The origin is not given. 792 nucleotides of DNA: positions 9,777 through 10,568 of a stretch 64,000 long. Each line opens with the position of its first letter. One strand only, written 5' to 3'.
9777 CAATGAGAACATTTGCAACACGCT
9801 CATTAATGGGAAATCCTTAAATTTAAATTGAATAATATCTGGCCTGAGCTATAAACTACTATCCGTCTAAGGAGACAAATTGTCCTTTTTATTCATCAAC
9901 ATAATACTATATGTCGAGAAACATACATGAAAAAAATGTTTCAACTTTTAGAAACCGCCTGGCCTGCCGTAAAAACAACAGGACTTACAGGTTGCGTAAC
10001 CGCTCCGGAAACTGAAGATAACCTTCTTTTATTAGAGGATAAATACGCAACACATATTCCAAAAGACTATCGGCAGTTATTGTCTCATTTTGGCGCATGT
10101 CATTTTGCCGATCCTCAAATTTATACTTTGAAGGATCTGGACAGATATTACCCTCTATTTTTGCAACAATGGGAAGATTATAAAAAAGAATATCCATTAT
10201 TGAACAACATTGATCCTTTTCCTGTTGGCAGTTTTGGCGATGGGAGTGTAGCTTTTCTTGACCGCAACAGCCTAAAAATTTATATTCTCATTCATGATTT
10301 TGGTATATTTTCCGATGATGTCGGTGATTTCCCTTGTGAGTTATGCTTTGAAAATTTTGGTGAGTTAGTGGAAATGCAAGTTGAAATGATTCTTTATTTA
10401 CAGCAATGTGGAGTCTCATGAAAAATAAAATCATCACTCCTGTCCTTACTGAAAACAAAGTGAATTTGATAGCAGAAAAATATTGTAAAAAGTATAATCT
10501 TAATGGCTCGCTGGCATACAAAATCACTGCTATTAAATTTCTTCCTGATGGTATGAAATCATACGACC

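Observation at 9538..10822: AT-rich two-ORF islet between ydcF and hrpA with a candidate SUKH/SMI1-like immunity protein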

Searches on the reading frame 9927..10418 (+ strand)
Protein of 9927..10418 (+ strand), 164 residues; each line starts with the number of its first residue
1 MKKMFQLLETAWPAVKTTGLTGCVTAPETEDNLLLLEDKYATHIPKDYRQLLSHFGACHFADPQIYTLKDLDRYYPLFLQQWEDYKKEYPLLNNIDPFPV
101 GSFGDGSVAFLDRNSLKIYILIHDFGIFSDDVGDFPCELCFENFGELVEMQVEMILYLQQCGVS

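Call 9: profile_search(protein=window:9927-10418:+)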
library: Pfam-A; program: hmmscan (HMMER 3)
A. the first sequence (164 residues): domains with independent E <= 10: 3; with E <= 0.001: 3
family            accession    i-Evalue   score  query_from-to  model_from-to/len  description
SUKH_6            PF14568.11    3.4e-06    28.0      34-122         5-102/119  SMI1-KNR4 cell-wall
SUKH_5            PF14567.11      2e-05    24.8      27-129        21-126/142  SMI1-KNR4 cell-wall
SMI1_KNR4         PF09346.15    2.7e-05    25.2      28-129         2-107/125  SMI1 / KNR4 family (SUKH-1)

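Call 14: search_protein_families(proteins=[window:9927-10418:+], library=ncbifam, max_evalue=1)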
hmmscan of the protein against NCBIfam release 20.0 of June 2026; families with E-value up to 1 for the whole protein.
window:9927-10418:+ (164 aa): 0 families

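Call 15: search_protein_families(proteins=[window:9927-10418:+], library=padloc, max_evalue=1)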
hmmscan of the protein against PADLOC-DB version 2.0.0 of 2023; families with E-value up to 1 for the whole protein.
window:9927-10418:+ (164 aa): 0 families

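Call 16: search_protein_families(proteins=[window:9927-10418:+], library=phrogs, max_evalue=1)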
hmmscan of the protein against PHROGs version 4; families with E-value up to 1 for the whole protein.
window:9927-10418:+ (164 aa): 1 family
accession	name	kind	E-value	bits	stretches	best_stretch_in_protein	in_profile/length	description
phrog_17070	-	unknown function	0.057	14.2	1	67-102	66-101/183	-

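Call 20: find_homologous_proteins(query=window:9927-10418:+, max_evalue=0.001)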
Query window:9927-10418:+ (164 aa): 2 proteins with E <= 0.001 among 4 candidates.
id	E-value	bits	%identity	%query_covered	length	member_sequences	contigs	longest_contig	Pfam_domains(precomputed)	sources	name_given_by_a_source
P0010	2.4e-104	365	95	100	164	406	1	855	PF09346.16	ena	-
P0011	2.5e-34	137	94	40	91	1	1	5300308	-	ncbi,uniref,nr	ncbi:hypothetical protein [Escherichia coli]|uniref:hypothetical protein n=1 Tax=Escherichia coli Ta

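Call 25: search_solved_structures(query=window:9927-10418:+, max_evalue=10, show_alignments=2)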
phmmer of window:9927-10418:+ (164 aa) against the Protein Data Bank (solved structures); distinct sequences matched with E-value up to 10: 1.
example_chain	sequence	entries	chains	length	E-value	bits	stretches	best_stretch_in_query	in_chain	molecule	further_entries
1uc6_A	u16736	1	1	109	0.4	14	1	41-86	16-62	Ciliary Neurotrophic Factor Receptor alpha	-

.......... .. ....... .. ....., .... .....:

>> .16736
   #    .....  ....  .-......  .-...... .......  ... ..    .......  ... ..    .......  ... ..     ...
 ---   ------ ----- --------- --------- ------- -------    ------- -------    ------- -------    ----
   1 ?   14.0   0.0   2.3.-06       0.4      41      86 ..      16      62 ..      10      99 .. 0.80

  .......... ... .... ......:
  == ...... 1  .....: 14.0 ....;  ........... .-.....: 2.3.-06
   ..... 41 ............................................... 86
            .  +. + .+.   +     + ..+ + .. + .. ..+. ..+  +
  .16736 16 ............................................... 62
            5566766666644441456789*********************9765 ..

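Call 32: predict_structure(protein=window:9927-10418:+)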
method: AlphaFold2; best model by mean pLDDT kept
length: 164 residues; sequences in the alignment: 1
mean_pLDDT: 44.8   pTM: 0.42
mean pLDDT of the five models: 44.8, 43.8, 39.0, 38.9, 37.1
residues with pLDDT >= 90: 0; 70-90: 13; 50-70: 47; < 50: 104
segments of 3 or more residues with pLDDT < 50: 1-38, 50-68, 102-105, 123-164
pLDDT, mean of each block of 10 residues (from residue 1): 27 32 33 44 53 44 43 64 72 69 54 59 38 28 31 33 29
secondary structure, 60 per line:
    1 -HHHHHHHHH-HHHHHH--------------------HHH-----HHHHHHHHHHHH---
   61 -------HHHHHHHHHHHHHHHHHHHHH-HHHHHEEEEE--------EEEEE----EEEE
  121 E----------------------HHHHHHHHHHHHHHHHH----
elements in order: H2-10 H12-17 H46-57 H68-88 H90-94 E95-99 E108-112 E117-121 H144-160

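Call 60: search_dna_similar(query=window:9927-10418:+, collection=plasmids, mode=protein, max_evalue=0.001, max_rows=20)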
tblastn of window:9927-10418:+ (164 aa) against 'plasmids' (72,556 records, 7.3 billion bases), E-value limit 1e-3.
Records with a match: 2; places in all: 2; records where one place covers at least 80% of the query: 2.
Best place of each record, by identity: 95-99% 1; <60% 1.
By first word of the organism name: Escherichia 1; Subdoligranulum 1.
By predicted mobility (MOB-suite, as given by PLSDB): non-mobilizable 2.
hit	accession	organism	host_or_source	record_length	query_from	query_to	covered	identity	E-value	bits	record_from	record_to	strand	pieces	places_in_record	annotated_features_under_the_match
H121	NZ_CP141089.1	Escherichia coli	Homo sapiens,Infected Human Urine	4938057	1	164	100%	97.0%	2e-104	334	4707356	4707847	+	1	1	none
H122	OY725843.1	Subdoligranulum variabile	-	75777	25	158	82%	38.8%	4e-18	87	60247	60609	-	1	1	record has no annotation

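Call 62: get_annotated_region(hit=H122, flank=7000)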
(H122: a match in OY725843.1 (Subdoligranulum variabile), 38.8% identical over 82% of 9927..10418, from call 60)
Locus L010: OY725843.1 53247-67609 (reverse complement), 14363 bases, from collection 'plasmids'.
description: Subdoligranulum variabile strain Subdoligranulum variabile TSDC17.2-1.1 genome assembly, plasmid: 9
organism: Subdoligranulum variabile (NCBI taxid 214851)
taxonomy: Bacteria; Bacillota; Clostridia; Eubacteriales; Oscillospiraceae; Subdoligranulum; Subdoligranulum variabile
host: -; source: -; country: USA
typing (MOB-suite, as given by PLSDB): non-mobilizable
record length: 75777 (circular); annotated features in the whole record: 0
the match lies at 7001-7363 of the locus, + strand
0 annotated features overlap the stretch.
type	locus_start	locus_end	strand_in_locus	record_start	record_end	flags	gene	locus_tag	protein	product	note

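Call 67: search_protein_families(proteins=[L010:6632-7384:+, L010:3033-3884:+, L010:3892-4182:+, L010:4172-4495:+, L010:4495-5448:+, L010:5479-6210:+, L010:6210-6617:+, L010:7397-9031:+, L010:9077-9544:+], library=ncbifam, max_evalue=0.01)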
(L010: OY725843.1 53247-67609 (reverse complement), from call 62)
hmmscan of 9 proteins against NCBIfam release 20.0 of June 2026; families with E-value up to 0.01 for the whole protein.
L010:6632-7384:+ (251 aa): 0 families

L010:3033-3884:+ (284 aa): 0 families

L010:3892-4182:+ (97 aa): 0 families

L010:4172-4495:+ (108 aa): 1 family
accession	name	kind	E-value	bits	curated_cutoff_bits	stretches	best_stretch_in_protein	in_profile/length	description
NF051475.1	TransRegHFX_2341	equivalog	0.0065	16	500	1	23-75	140-194/299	HFX_2341 family transcriptional regulator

L010:4495-5448:+ (318 aa): 0 families

L010:5479-6210:+ (244 aa): 0 families

L010:6210-6617:+ (136 aa): 0 families

L010:7397-9031:+ (545 aa): 0 families

L010:9077-9544:+ (156 aa): 0 families

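Call 69: profile_search(alignment_id=A4)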
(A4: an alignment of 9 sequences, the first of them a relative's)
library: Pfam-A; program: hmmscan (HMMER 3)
A. the first sequence (251 residues): domains with independent E <= 10: 3; with E <= 0.001: 3
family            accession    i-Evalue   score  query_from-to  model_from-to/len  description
SMI1_KNR4         PF09346.15    1.7e-10    42.0     129-234         4-123/125  SMI1 / KNR4 family (SUKH-1)
SUKH_6            PF14568.11      1e-07    32.9     142-234        15-119/119  SMI1-KNR4 cell-wall
SUKH_5            PF14567.11    0.00038    20.7     125-234        21-137/142  SMI1-KNR4 cell-wall
B. every sequence of the alignment scanned on its own (9 sequences): families by number of members that match
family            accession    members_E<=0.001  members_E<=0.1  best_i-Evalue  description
DUF4241           PF14025.11                 1               1        7.4e-67  Protein of unknown function (DUF4241)
DUF1963           PF09234.15                 1               1        6.4e-50  Domain of unknown function (DUF1963)
DUF5713           PF18977.5                  1               1        8.0e-39  Family of unknown function (DUF5713)
Imm51             PF15595.11                 1               1        1.0e-24  Immunity protein 51
DUF6966           PF22294.1                  1               1        3.7e-21  Domain of unknown function (DUF6966)
SMI1_KNR4         PF09346.15                 1               1        1.7e-10  SMI1 / KNR4 family (SUKH-1)
DUF6881           PF21812.2                  1               1        4.8e-10  Domain of unknown function (DUF6881)
SUKH_6            PF14568.11                 1               1        1.0e-07  SMI1-KNR4 cell-wall
DUF4259           PF14078.11                 1               1        6.8e-06  Domain of unknown function (DUF4259)
SUKH_5            PF14567.11                 1               1        3.8e-04  SMI1-KNR4 cell-wall
DUF7776           PF24989.1                  1               1        4.9e-04  Domain of unknown function (DUF7776)
DUF3192           PF11399.14                 0               1        1.1e-03  Protein of unknown function (DUF3192)
ISG65-75          PF11727.13                 0               1        9.0e-03  Invariant surface glycoprotein
UTP20_N           PF07539.18                 0               1        1.4e-02  U3 small nucleolar RNA-associated protein 20, N-terminal
DUF3862           PF12978.13                 0               1        1.8e-02  Domain of Unknown Function with PDB structure (DUF3862)
KIF21A            PF23203.1                  0               1        2.2e-02  KIF21A-like domain
NET2A             PF25014.1                  0               1        3.2e-02  NET2A-like domain
HMMR_N            PF15905.10                 0               1        4.9e-02  Hyaluronan mediated motility receptor N-terminal
LXG               PF04740.18                 0               1        7.1e-02  LXG domain of WXG superfamily

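Call 77: find_homologous_proteins(query=A5, max_evalue=0.001)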
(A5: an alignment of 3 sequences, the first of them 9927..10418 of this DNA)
Query A5 (3 sequences) (164 aa, profile of the alignment): 247 proteins with E <= 0.001 among 569 candidates; the best 120 are listed.
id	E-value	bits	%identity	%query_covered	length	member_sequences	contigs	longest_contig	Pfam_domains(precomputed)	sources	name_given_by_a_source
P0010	3.5e-99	348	95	100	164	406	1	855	PF09346.16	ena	-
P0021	4.2e-55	204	40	72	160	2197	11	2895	PF09346.16,PF14568.12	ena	-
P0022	4.8e-55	204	40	82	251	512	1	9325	PF09346.16,PF14568.12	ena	-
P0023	1.8e-54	202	40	72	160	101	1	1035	PF09346.16,PF14568.12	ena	-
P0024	1.8e-52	196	39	80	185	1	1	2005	PF09346.16,PF14568.12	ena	-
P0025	1.0e-50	190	36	76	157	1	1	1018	PF09346.16,PF14568.12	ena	-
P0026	3.8e-50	188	43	58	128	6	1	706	PF09346.16,PF14568.12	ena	-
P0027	1.6e-49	186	36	79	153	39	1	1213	PF09346.16,PF14568.12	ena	-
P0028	3.1e-49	185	45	50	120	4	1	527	PF09346.16,PF14568.12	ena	-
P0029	2.8e-48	182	40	68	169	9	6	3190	PF09346.16,PF14568.12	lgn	-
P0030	4.4e-48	181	45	50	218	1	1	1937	PF09346.16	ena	-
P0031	3.5e-46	175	41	84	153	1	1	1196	PF09346.16,PF14568.12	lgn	-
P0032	5.0e-46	175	43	56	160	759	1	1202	PF09346.16,PF14568.12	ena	-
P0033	1.3e-45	173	39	83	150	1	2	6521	PF14567.12,PF09346.16,PF14568.12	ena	-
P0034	1.3e-45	173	39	82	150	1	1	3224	PF14567.12,PF09346.16,PF14568.12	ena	-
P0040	4.0e-45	172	43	56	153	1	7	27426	PF09346.16,PF14568.12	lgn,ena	-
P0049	1.3e-44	170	34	96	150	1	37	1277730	PF14567.12,PF09346.16,PF14568.12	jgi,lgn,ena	jgi:hypothetical protein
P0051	1.6e-44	170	43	56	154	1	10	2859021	PF09346.16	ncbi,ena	-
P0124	1.3e-40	157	35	79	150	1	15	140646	PF09346.16,PF14568.12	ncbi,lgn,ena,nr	ncbi:MAG: SMI1/KNR4 family protein [[Eubacterium] sulci]|nr:SMI1/KNR4 family protein [[Eubacterium] 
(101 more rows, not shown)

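Call 78: find_encoding_contigs(protein=P0051, flank=7000, max_places=3)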
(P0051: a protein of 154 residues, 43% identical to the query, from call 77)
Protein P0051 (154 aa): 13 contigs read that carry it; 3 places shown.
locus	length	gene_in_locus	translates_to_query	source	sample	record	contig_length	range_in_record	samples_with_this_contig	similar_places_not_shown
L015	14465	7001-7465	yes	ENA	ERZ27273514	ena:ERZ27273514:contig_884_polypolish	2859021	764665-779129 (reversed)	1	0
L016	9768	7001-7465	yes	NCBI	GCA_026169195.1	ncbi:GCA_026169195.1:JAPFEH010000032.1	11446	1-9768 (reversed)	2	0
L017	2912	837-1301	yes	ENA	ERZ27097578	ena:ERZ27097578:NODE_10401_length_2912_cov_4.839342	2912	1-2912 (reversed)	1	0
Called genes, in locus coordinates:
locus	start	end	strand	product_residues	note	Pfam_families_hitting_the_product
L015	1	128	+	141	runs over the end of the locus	-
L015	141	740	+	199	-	-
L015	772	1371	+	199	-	-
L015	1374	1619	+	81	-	-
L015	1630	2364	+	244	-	PF13644:DKNYY (weak)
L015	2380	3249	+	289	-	PF08719:NADAR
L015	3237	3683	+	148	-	PF09719:C_GCAxxG_C_C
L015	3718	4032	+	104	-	-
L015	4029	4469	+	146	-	PF15595:Imm51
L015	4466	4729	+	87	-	-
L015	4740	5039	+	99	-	PF21812:DUF6881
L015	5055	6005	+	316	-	-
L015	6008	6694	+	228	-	-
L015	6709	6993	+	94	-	-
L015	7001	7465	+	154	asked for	PF09346:SMI1_KNR4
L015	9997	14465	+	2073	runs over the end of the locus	PF15583:Imm68, PF09951:Imm33, PF09346:SMI1_KNR4, PF14568:SUKH_6, PF14080:DUF4261, PF05076:SUFU, PF25191:DUF7832, PF14062:DUF4253, +1 more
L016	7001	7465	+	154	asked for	PF09346:SMI1_KNR4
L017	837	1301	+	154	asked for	PF09346:SMI1_KNR4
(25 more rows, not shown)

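Call 79: find_encoding_contigs(protein=P0049, flank=7000, max_places=3)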
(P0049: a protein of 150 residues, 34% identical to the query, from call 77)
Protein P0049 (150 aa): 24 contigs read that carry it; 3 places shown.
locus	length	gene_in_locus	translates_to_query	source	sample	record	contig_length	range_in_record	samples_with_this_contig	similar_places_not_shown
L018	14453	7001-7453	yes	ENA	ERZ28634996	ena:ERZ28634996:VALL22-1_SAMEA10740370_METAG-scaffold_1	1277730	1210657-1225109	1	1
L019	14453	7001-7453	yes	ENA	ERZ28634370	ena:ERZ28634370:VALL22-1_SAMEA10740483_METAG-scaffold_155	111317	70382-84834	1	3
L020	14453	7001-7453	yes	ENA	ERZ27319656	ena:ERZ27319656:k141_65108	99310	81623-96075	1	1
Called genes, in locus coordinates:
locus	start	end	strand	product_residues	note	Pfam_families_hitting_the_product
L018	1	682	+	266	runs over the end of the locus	PF02361:CbiQ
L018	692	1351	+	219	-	PF02390:Methyltransf_4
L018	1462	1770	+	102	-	PF00581:Rhodanese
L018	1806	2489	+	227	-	PF00561:Abhydrolase_1, PF03959:FSH1 (faint), PF12146:Hydrolase_4, PF12697:Abhydrolase_6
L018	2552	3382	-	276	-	PF02673:BacA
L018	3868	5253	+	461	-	PF03553:Na_H_antiporter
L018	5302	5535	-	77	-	-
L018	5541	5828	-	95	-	-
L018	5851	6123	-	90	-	-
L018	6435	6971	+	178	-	-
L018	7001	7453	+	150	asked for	PF14567:SUKH_5 (weak), PF09346:SMI1_KNR4, PF14568:SUKH_6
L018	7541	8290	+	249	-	PF03372:Exo_endo_phos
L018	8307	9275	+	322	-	PF00892:EamA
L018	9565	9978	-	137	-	PF13026:DUF3887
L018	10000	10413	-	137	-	-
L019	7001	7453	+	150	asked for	PF14567:SUKH_5 (weak), PF09346:SMI1_KNR4, PF14568:SUKH_6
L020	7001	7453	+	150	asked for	PF14567:SUKH_5 (weak), PF09346:SMI1_KNR4, PF14568:SUKH_6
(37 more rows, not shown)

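Call 80: find_encoding_contigs(protein=P0124, flank=7000, max_places=3)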
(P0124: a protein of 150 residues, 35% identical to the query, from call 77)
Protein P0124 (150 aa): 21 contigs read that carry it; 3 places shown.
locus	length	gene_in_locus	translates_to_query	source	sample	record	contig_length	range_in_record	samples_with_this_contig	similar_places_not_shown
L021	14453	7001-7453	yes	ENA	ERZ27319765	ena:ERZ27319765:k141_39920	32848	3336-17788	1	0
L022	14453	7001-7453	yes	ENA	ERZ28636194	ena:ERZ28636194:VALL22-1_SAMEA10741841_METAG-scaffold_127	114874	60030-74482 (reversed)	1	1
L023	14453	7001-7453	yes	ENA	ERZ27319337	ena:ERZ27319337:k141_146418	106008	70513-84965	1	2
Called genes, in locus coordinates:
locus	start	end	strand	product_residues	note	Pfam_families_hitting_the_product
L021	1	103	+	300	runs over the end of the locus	PF00005:ABC_tran, PF02463:SMC_N (weak), PF13304:AAA_21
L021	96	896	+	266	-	PF02361:CbiQ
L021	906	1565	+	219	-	PF02390:Methyltransf_4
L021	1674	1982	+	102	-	PF00581:Rhodanese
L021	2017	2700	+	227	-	PF00561:Abhydrolase_1, PF03959:FSH1 (faint), PF12146:Hydrolase_4, PF12697:Abhydrolase_6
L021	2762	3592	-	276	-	PF02673:BacA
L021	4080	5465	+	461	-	PF03553:Na_H_antiporter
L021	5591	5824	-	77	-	-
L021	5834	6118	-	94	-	-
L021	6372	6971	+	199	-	-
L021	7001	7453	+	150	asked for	PF09346:SMI1_KNR4, PF14568:SUKH_6 (weak)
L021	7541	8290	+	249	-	PF03372:Exo_endo_phos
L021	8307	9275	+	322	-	PF00892:EamA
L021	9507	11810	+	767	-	-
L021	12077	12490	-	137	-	PF13026:DUF3887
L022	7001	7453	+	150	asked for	PF09346:SMI1_KNR4, PF14568:SUKH_6 (weak)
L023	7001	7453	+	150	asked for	PF09346:SMI1_KNR4, PF14568:SUKH_6 (weak)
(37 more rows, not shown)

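Call 84: search_solved_structures(query=A6, max_evalue=1, show_alignments=2)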
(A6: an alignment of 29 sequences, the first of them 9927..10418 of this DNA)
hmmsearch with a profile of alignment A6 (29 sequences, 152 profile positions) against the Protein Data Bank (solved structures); distinct sequences matched with E-value up to 1: 6.
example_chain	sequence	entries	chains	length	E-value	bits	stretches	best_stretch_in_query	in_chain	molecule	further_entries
4yio_A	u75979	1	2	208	0.069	16.1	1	5-72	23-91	Superoxide dismutase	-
4yip_A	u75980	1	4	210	0.14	15.1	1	5-69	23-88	Superoxide dismutase [Mn/Fe]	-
1wdw_B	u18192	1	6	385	0.32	13.9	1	54-88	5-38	Tryptophan synthase beta chain 1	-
1v8z_A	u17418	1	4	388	0.32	13.9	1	54-88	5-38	Tryptophan synthase beta chain 1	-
5dvz_A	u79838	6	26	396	0.33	13.9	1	54-88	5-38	Tryptophan synthase beta chain 1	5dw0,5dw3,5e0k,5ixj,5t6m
6amc_A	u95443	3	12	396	0.34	13.8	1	54-88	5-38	Tryptophan synthase beta chain 1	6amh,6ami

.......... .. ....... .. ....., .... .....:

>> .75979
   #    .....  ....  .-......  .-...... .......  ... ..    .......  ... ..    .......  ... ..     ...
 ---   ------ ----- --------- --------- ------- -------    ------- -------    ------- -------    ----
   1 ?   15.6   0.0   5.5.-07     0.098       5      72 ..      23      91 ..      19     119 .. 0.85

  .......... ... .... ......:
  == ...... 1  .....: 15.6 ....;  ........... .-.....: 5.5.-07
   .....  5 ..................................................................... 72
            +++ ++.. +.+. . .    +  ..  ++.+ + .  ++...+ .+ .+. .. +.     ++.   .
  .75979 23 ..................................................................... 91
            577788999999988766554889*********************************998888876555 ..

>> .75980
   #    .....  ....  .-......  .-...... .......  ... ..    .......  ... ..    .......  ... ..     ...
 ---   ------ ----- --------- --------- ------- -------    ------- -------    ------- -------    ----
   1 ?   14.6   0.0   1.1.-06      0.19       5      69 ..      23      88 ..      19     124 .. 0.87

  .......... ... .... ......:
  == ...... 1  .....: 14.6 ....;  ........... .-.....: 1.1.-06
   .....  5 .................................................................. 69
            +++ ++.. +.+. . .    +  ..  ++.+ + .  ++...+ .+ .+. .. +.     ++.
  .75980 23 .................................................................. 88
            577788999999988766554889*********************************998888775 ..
